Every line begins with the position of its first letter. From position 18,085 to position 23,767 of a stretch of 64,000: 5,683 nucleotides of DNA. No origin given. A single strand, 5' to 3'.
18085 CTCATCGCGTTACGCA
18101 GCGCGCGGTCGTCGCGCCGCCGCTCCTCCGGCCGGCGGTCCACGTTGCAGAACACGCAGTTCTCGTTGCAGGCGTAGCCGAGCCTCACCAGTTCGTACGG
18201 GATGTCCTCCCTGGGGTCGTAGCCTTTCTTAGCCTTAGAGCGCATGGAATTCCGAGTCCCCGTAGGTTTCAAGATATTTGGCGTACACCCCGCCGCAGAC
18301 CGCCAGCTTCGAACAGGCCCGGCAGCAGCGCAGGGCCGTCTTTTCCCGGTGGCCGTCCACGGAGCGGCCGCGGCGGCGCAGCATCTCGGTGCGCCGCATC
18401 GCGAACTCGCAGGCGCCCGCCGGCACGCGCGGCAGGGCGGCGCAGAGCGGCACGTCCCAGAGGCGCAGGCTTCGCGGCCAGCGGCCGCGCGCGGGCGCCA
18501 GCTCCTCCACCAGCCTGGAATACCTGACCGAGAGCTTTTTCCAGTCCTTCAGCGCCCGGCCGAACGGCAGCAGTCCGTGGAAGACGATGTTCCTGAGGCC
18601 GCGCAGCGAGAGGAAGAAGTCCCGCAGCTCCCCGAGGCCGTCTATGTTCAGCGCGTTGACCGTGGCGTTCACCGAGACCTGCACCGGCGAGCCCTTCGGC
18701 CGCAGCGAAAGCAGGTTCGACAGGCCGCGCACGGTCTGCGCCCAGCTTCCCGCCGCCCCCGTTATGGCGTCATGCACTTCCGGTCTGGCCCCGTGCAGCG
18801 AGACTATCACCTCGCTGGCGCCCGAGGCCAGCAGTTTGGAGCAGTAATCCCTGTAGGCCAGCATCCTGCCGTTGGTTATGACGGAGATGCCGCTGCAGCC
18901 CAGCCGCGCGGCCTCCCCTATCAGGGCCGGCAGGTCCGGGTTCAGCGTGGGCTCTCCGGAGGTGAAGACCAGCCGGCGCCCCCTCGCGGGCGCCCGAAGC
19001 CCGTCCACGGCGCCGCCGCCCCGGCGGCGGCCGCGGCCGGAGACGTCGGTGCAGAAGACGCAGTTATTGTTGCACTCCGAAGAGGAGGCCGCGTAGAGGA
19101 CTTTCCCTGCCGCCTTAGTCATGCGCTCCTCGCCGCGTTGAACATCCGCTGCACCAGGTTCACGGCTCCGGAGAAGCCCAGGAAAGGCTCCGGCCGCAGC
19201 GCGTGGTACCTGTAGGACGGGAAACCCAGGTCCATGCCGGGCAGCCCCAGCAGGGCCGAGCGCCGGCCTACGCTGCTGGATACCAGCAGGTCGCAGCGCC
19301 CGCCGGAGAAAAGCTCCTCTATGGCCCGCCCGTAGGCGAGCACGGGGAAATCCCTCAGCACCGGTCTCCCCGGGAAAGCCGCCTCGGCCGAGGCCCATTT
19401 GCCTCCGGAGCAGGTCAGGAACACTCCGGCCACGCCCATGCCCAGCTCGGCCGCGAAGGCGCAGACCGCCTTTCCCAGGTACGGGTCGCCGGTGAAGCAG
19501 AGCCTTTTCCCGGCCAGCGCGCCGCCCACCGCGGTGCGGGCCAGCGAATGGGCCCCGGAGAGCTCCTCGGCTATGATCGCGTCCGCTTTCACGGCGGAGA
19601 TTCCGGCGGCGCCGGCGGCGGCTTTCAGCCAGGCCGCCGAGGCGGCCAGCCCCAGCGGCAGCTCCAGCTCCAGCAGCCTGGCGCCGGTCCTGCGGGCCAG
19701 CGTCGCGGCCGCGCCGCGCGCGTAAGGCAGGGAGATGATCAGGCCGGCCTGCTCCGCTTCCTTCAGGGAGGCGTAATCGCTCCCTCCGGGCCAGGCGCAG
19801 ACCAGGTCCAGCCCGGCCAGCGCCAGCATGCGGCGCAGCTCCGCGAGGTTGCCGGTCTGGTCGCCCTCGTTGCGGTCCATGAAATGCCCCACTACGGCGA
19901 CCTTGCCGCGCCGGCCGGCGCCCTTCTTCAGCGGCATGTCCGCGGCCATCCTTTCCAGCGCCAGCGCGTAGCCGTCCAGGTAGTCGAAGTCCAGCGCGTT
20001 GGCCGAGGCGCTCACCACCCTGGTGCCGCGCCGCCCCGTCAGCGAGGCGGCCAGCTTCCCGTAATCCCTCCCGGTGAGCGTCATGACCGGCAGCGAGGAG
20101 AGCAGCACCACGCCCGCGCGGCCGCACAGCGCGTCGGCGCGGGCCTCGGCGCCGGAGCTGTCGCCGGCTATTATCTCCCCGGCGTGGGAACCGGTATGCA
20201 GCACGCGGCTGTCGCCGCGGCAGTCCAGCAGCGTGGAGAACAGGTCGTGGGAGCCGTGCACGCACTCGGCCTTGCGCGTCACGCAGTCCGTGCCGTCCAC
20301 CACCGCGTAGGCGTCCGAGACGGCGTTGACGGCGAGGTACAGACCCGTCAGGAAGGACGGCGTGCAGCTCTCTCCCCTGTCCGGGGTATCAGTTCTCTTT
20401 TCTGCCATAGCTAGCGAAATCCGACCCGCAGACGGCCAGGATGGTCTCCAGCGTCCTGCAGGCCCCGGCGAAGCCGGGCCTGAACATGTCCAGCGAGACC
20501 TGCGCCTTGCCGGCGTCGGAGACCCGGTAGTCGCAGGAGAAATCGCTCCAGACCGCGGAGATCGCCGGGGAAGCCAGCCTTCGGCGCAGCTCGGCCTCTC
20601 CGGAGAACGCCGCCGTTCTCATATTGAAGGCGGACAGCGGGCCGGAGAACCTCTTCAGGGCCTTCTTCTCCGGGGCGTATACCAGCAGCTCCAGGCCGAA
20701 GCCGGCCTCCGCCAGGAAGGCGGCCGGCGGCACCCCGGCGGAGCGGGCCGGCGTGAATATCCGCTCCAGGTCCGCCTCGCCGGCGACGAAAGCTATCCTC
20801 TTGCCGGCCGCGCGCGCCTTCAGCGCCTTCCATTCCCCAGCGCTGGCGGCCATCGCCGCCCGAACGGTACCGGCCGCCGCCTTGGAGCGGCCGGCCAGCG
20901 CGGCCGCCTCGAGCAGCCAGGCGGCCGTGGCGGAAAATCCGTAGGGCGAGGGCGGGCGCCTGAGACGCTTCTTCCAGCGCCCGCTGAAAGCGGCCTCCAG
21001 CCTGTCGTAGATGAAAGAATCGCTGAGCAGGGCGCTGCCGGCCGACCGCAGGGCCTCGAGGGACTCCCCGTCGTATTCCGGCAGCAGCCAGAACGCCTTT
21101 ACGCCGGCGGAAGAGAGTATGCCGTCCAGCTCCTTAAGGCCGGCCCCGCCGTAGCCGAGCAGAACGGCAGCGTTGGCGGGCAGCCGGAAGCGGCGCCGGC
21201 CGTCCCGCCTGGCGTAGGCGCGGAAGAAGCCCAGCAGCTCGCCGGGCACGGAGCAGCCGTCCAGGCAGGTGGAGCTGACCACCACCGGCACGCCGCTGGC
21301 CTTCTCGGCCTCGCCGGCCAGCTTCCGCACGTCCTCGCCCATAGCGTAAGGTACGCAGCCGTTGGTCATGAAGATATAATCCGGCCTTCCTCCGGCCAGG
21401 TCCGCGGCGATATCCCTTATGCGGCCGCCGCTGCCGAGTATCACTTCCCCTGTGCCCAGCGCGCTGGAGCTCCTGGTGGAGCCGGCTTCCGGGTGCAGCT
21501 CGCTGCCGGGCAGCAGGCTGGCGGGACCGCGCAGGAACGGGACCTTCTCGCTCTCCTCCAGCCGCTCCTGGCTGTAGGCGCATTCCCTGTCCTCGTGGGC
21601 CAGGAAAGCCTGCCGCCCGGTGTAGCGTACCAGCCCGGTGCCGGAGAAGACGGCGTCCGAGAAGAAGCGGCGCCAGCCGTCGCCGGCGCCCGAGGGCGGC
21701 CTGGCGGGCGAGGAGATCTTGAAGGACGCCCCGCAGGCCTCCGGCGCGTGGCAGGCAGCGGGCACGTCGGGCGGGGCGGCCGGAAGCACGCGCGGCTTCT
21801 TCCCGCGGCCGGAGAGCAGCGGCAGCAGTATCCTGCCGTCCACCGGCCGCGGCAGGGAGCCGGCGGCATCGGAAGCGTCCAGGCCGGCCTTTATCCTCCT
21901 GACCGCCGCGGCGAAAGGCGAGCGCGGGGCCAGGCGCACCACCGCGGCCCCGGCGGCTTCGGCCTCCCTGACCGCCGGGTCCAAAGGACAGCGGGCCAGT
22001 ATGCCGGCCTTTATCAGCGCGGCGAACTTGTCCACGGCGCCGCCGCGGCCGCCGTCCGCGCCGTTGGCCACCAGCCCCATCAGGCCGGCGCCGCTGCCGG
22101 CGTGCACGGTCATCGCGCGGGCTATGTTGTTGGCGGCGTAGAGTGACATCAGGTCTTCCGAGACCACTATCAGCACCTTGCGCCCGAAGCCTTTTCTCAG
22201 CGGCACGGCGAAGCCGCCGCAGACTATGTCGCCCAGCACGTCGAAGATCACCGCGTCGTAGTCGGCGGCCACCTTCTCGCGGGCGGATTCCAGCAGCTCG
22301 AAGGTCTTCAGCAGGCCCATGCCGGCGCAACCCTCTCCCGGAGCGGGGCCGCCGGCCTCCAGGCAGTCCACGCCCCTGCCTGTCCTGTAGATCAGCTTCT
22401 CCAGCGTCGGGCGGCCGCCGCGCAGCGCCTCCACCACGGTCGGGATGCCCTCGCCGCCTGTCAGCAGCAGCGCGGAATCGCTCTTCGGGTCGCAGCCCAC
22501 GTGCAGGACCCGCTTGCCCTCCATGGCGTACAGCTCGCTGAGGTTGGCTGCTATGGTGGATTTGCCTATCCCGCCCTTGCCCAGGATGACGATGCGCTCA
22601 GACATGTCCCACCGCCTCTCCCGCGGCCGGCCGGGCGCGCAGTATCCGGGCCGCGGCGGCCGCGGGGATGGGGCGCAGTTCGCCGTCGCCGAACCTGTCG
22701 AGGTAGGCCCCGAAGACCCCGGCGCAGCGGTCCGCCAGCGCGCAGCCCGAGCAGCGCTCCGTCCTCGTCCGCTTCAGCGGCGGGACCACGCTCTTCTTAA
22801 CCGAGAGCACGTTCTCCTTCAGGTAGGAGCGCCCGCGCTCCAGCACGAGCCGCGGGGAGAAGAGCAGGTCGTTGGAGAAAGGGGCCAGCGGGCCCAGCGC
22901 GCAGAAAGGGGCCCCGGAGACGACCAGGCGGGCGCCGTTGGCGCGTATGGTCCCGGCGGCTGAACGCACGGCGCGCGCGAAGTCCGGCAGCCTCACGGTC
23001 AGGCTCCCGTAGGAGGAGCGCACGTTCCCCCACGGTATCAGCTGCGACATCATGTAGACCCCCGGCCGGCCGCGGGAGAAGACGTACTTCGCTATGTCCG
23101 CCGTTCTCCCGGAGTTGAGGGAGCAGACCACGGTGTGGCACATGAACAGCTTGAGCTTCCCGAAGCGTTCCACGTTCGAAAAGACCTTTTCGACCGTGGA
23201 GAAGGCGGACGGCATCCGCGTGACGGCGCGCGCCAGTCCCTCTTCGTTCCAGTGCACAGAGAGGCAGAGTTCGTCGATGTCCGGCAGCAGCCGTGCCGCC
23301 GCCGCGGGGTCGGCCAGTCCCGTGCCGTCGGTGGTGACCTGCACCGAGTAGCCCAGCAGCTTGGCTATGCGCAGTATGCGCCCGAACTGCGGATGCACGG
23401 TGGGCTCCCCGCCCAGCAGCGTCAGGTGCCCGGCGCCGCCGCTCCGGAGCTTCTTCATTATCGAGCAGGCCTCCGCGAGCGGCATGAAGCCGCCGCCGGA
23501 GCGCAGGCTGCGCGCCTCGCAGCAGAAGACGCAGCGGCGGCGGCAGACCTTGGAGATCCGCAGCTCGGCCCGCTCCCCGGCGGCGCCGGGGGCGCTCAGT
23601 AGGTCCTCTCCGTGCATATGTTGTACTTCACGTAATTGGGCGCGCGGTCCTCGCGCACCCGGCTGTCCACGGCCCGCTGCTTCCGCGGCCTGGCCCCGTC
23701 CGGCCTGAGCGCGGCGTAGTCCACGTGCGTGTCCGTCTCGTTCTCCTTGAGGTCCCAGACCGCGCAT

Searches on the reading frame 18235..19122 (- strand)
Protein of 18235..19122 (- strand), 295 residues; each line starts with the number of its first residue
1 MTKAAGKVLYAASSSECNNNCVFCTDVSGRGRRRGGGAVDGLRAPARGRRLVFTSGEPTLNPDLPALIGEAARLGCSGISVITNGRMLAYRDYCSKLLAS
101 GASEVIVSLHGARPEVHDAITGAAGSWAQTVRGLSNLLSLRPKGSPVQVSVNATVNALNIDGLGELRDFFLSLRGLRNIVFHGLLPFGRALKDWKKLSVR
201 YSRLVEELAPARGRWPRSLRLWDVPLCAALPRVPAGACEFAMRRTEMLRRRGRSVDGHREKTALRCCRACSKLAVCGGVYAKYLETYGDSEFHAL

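Call 8: search_protein_families(library=ncbifam, proteins=[window:18235-19122:-], max_evalue=0.001)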
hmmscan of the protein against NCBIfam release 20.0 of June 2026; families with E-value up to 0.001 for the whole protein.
window:18235-19122:- (295 aa): 32 families (the best 25 are shown)
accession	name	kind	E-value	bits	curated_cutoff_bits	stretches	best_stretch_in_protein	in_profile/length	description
NF038332.1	rSAM_rare_HxsC4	exception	1.3e-36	126.4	500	1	14-228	21-243/335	radical SAM protein HxsC4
TIGR03977.1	rSAM_pair_HxsC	equivalog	5.1e-22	78.1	267.9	1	15-281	33-290/292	His-Xaa-Ser system radical SAM maturase HxsC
TIGR04055.1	rSAM_NirJ2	equivalog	2.4e-14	53.6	500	1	45-192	43-182/326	putative heme d1 biosynthesis radical SAM protein NirJ2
TIGR04053.2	TIGR04053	equivalog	5e-14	52.3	395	1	50-192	59-194/366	TIGR04053 family radical SAM/SPASM domain-containing protein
TIGR02668.1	moaA_archaeal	equivalog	5.5e-13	48.6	325.25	1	15-173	18-176/303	GTP 3',8-cyclase MoaA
NF045574.1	sacti_mat_StsB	exception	5.3e-12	45.3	625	1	10-174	99-260/466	StsB family radical SAM/SPASM domain sactipeptide maturase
TIGR04545.1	rSAM_ahbD_hemeb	equivalog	3.7e-11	43.1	500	1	17-190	10-181/339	heme b synthase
TIGR03962.1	mycofact_rSAM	equivalog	5.1e-11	42.3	265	1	16-198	21-199/339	mycofactocin radical SAM maturase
NF001199.0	PRK00164.2-1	equivalog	8.4e-11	41.6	231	1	15-169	20-174/308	GTP 3',8-cyclase MoaA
TIGR04546.1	rSAM_ahbC_deAc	equivalog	8.5e-11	41.3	650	1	48-190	86-219/390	12,18-didecarboxysiroheme deacetylase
TIGR04317.1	W_rSAM_matur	equivalog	1.3e-10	41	380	1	55-194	59-194/349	tungsten cofactor oxidoreductase radical SAM maturase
NF049973.1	radical_Rv1681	equivalog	1.3e-10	40.8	380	1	4-171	69-235/326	Rv1681 family radical SAM protein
TIGR04466.1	rSAM_BlsE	equivalog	7.7e-10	38.7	400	1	16-141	12-138/327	cytosylglucuronate decarboxylase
TIGR02666.1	moaA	equivalog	1.7e-09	37.1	284.05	1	50-195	62-202/336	GTP 3',8-cyclase MoaA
TIGR04303.1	GeoRSP_rSAM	equivalog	1.9e-09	37.6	400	1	51-184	52-177/325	GeoRSP system radical SAM/SPASM protein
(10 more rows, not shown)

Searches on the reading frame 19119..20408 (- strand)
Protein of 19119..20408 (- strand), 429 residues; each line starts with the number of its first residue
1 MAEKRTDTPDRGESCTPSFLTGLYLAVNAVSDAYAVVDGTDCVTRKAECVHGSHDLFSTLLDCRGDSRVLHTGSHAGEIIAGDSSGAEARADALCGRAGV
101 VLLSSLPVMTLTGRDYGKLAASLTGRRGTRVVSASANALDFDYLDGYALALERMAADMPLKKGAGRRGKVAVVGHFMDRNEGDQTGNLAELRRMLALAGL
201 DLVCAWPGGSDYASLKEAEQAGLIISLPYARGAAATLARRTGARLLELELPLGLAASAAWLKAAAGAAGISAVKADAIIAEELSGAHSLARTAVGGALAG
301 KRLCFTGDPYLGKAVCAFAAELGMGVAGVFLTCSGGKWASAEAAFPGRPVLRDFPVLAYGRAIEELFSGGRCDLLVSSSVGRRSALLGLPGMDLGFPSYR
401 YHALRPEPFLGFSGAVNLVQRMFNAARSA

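Call 8: search_protein_families(library=ncbifam, proteins=[window:19119-20408:-], max_evalue=0.001)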
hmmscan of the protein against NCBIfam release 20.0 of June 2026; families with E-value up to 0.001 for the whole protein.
window:19119-20408:- (429 aa): 9 families
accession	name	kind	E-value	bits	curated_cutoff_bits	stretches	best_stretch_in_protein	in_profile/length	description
NF002768.0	PRK02842.1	equivalog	1.2e-14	54.1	324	1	114-328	113-315/423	ferredoxin:protochlorophyllide reductase (ATP-dependent) subunit N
TIGR01279.1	DPOR_bchN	equivalog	7.7e-11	41.5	419.95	1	101-328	89-302/407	ferredoxin:protochlorophyllide reductase (ATP-dependent) subunit N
NF002789.0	PRK02910.1-3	equivalog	6.8e-10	38.4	509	1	183-424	167-423/535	ferredoxin:protochlorophyllide reductase (ATP-dependent) subunit B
TIGR01278.1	DPOR_BchB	equivalog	2.7e-09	36.4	490.35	1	128-425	115-416/512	ferredoxin:protochlorophyllide reductase (ATP-dependent) subunit B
TIGR01286.1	nifK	equivalog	2.1e-06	26.5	427.3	1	208-424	273-492/516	nitrogenase molybdenum-iron protein subunit beta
TIGR02014.1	BchZ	equivalog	8.7e-05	21.6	529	0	95-282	75-258/468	chlorophyllide a reductase subunit Z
TIGR01860.1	VNFD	equivalog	9.1e-05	21.3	823.1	0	395-427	415-447/461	nitrogenase vanadium-iron protein, alpha chain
TIGR01862.1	N2-ase-Ialpha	subfamily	0.00035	19.4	486.05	0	185-426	204-437/444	nitrogenase component I subunit alpha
TIGR01284.1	alt_nitrog_alph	subfamily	0.00092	17.8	512.8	0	186-426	212-444/457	nitrogenase subunit alpha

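Call 17: search_protein_families(library=pfam, proteins=[window:19119-20408:-], max_evalue=0.001)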
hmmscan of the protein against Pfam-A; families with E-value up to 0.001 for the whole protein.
window:19119-20408:- (429 aa): 1 family
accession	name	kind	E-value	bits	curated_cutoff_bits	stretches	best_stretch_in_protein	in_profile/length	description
PF00148.24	Oxidored_nitro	-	5.5e-41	141.2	28.6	1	99-425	76-397/399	Nitrogenase component 1 type Oxidoreductase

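Call 32: find_homologous_proteins(query=window:19119-20408:-, max_evalue=1e-10)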
Query window:19119-20408:- (429 aa): 47 proteins with E <= 1e-10 among 8000 candidates.
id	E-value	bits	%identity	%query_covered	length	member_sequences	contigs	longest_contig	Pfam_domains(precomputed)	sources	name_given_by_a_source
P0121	4.9e-275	930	100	100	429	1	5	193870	PF00148.25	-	-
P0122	2.0e-244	829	89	100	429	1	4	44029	PF00148.25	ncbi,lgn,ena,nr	ncbi:MAG: hypothetical protein M0025_02080 [Elusimicrobia bacterium]|nr:hypothetical protein [Elusim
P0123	7.6e-188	643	68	100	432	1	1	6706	PF00148.25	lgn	-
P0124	1.9e-179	615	66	100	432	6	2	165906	PF00148.25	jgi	-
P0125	1.3e-178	612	66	100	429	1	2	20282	PF00148.25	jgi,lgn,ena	-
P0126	1.1e-150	521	60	100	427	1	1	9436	PF00148.25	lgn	-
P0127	1.6e-142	494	56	100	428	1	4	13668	PF00148.25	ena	-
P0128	2.2e-121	424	66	69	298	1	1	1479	PF00148.25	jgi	jgi:nitrogenase molybdenum-iron protein alpha/beta subunit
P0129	2.3e-103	365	63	66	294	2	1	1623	PF00148.25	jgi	-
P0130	3.2e-82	295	39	99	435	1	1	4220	PF00148.25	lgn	-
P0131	3.5e-75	272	42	94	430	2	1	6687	PF00148.25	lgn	-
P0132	4.8e-75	271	41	95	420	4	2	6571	PF00148.25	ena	-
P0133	1.3e-74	270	43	94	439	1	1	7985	PF00148.25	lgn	-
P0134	3.0e-74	269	41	95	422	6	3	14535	PF00148.25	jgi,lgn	-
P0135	4.6e-73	265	40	97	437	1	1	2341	PF00148.25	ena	-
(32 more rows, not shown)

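Call 34: find_related_loci(query=A2, collection=metagenome_contigs, flank=10000)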
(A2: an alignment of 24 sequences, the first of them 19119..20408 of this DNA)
Query A2 (429 aa) in metagenome_contigs; peptide patterns used: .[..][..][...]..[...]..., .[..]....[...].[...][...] (x = any residue, [..] = any of these).
327 stretches matched a pattern; 196 encode a relative of the query (tblastn E <= 1e-3); the best 80 are kept; 78 distinct loci.
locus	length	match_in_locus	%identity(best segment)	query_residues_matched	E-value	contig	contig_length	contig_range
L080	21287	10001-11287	66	1-429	1e-179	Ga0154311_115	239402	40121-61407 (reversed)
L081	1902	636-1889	39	14-427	1e-115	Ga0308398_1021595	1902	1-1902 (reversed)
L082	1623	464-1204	69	1-247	2e-102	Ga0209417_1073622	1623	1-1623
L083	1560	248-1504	42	7-428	2e-83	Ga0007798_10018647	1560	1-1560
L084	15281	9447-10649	41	17-425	3e-78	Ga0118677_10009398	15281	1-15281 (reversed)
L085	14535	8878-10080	41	17-425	3e-78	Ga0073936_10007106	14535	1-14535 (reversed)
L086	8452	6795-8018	42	19-424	4e-77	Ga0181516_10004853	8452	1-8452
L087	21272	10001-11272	36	9-429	4e-76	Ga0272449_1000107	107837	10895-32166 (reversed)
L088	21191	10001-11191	40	20-422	2e-75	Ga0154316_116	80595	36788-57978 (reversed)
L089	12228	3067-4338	39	7-429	3e-75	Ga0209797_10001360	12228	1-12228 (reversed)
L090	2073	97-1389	38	7-422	2e-77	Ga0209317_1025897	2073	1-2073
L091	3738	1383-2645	40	8-429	6e-74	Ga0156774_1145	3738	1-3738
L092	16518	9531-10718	40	19-427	9e-74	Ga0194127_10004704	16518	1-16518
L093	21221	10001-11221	40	19-428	2e-73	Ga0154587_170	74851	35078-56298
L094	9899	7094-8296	42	19-424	5e-73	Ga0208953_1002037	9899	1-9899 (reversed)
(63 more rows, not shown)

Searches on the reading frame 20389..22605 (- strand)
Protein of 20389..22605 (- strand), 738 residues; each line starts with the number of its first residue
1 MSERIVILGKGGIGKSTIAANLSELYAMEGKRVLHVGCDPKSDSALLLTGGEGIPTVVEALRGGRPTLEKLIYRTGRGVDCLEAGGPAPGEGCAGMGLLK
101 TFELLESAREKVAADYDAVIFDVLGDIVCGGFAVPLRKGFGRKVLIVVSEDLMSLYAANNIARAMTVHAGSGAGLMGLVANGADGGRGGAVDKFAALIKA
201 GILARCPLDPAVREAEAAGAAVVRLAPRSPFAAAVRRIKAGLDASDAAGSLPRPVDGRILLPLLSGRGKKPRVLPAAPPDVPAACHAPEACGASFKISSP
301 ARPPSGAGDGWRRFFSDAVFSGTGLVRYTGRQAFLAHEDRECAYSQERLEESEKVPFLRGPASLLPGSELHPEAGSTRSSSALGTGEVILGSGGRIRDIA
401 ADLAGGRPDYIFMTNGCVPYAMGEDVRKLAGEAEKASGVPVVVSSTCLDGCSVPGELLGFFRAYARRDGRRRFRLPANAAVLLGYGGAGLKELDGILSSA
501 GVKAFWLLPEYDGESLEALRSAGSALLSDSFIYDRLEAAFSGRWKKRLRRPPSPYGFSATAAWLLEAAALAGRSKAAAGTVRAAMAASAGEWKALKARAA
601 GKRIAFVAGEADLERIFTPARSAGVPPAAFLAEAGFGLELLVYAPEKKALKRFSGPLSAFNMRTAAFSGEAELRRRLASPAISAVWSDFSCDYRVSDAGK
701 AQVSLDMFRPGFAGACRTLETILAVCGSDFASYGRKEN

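Call 8: search_protein_families(library=ncbifam, proteins=[window:20389-22605:-], max_evalue=0.001)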
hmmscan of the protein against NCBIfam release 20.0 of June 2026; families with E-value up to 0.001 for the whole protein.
window:20389-22605:- (738 aa): 16 families
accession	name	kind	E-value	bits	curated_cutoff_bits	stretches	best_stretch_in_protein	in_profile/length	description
NF033200.1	F430_CfbC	exception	6.7e-66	222.3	402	1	4-244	2-240/260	Ni-sirohydrochlorin a,c-diamide reductive cyclase ATP-dependent reductase subunit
TIGR01287.1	nifH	equivalog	3.7e-63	213.4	394.35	1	4-257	2-258/275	nitrogenase iron protein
NF009702.0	PRK13231.1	equivalog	7.3e-55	186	427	1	3-242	3-238/264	nitrogenase reductase-like protein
NF009701.0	PRK13230.1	subfamily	4.8e-53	180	350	1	4-256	3-270/291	nitrogenase reductase-like protein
TIGR02016.1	BchX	equivalog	4e-52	177.3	331.2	1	5-262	3-266/296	chlorophyllide a reductase iron protein subunit X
TIGR01281.1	DPOR_bchL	equivalog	6.2e-50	170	345.15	1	5-236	3-233/268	ferredoxin:protochlorophyllide reductase (ATP-dependent) iron-sulfur ATP-binding protein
TIGR01969.1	minD_arch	subfamily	2.4e-16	59.7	201.75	1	6-242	5-230/251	cell division ATPase MinD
TIGR03371.1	cellulose_yhjQ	equivalog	7.9e-08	32.1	157.85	1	4-42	3-42/246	cellulose biosynthesis protein BcsQ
NF041136.1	MrpORP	equivalog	1.2e-06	28.1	450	0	5-33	9-37/365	iron-sulfur cluster carrier protein MrpORP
NF041546.1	ParA_partition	equivalog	6.5e-06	25.8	180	1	7-44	5-42/203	ParA family partition ATPase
NF053622.1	ATPseBagAMYCTU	equivalog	0.00012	21.6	400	1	6-38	11-43/325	ATPase BagA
TIGR03453.1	partition_RepA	equivalog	0.00014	20.9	348.45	1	9-43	112-146/387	plasmid partitioning protein RepA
NF050088.1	Get3_fold_NosAFP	equivalog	0.00019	20.5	325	1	1-48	1-48/364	Get3/ArsA fold putative tail anchor-mediating ATPase NosAFP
TIGR04291.1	arsen_driv_ArsA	equivalog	0.0004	19.2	650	1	5-43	323-361/565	arsenical pump-driving ATPase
TIGR01968.1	minD_bact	equivalog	0.00053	19.4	212.9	1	6-39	6-39/261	septum site-determining protein MinD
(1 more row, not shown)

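Call 17: search_protein_families(library=pfam, proteins=[window:20389-22605:-], max_evalue=0.001)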
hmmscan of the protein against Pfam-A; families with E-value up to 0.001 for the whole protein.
window:20389-22605:- (738 aa): 6 families
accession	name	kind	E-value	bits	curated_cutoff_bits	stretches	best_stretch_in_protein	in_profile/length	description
PF00142.24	Fer4_NifH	-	1.5e-65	221.8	25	1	4-265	2-266/271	4Fe-4S iron sulfur cluster binding proteins, NifH/frxC family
PF00148.24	Oxidored_nitro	-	1.1e-14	54.6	28.6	1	379-628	45-299/399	Nitrogenase component 1 type Oxidoreductase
PF01656.29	CbiA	-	2.6e-08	34.3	25.4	1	6-151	3-54/125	CobQ/CobB/MinD/ParA nucleotide binding domain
PF13614.12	AAA_31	-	9e-08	32.7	27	1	9-123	9-125/177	AAA domain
PF10609.15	ParA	-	1.4e-06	28.4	27.1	0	5-33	7-35/246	NUBPL iron-transfer P-loop NTPase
PF02374.21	ArsA_ATPase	-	0.00019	21.2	24.3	1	5-40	4-39/305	Anion-transporting ATPase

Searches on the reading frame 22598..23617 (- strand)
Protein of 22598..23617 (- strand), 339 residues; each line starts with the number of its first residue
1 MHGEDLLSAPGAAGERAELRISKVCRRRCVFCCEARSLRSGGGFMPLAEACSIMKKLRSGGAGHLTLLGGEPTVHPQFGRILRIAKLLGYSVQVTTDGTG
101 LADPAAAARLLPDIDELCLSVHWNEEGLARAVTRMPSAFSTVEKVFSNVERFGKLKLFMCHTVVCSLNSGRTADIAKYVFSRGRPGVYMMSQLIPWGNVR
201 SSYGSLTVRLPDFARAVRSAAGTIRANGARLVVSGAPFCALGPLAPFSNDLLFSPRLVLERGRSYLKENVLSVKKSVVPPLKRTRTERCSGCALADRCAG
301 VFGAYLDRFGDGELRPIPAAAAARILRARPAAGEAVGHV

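Call 8: search_protein_families(library=ncbifam, proteins=[window:22598-23617:-], max_evalue=0.001)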
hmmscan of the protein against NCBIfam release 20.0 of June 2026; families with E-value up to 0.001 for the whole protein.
window:22598-23617:- (339 aa): 19 families
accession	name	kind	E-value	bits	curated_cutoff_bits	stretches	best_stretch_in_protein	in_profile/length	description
NF038332.1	rSAM_rare_HxsC4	exception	1.5e-17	63.7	500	2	15-183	14-185/335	radical SAM protein HxsC4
TIGR03977.1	rSAM_pair_HxsC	equivalog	6.7e-11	41.6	267.9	1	19-241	29-253/292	His-Xaa-Ser system radical SAM maturase HxsC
NF038283.1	viperin_w_prok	equivalog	8.4e-09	35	180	1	21-169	8-167/281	viperin family antiviral radical SAM protein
TIGR02666.1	moaA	equivalog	8.9e-09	34.7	284.05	1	18-178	11-179/336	GTP 3',8-cyclase MoaA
TIGR04317.1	W_rSAM_matur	equivalog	5.1e-08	32.4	380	1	20-135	9-124/349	tungsten cofactor oxidoreductase radical SAM maturase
TIGR02668.1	moaA_archaeal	equivalog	7.1e-08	31.8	325.25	1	19-152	14-143/303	GTP 3',8-cyclase MoaA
NF001199.0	PRK00164.2-1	equivalog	1.5e-07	30.9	231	1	19-153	16-146/308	GTP 3',8-cyclase MoaA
NF045702.1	rSAM_GDGT_ether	equivalog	1e-06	27.7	450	1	19-180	90-254/486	tetraether lipid synthase Tes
NF045646.2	rSAM_Se_TrsS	equivalog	2.8e-06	26.1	490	1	19-180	90-252/441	radical SAM (seleno)protein TrsS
NF045574.1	sacti_mat_StsB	exception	7.8e-06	25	625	1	21-149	102-228/466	StsB family radical SAM/SPASM domain sactipeptide maturase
TIGR02109.1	PQQ_syn_pqqE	equivalog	1.2e-05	24.5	381.35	1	22-144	14-136/358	pyrroloquinoline quinone biosynthesis protein PqqE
NF033640.1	N_Twi_rSAM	subfamily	3.1e-05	23.2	170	1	51-183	160-299/398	twitch domain-containing radical SAM protein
TIGR02495.1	NrdG2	equivalog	0.00014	21.2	131.15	1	25-112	26-110/193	anaerobic ribonucleoside-triphosphate reductase activating protein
TIGR02493.1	PFLA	equivalog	0.00024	20.6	231.75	1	24-136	24-141/235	pyruvate formate-lyase-activating protein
TIGR04251.1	SCM_rSAM_ScmF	equivalog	0.00034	20.1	400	1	46-121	38-111/353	SynChlorMet cassette radical SAM/SPASM protein ScmF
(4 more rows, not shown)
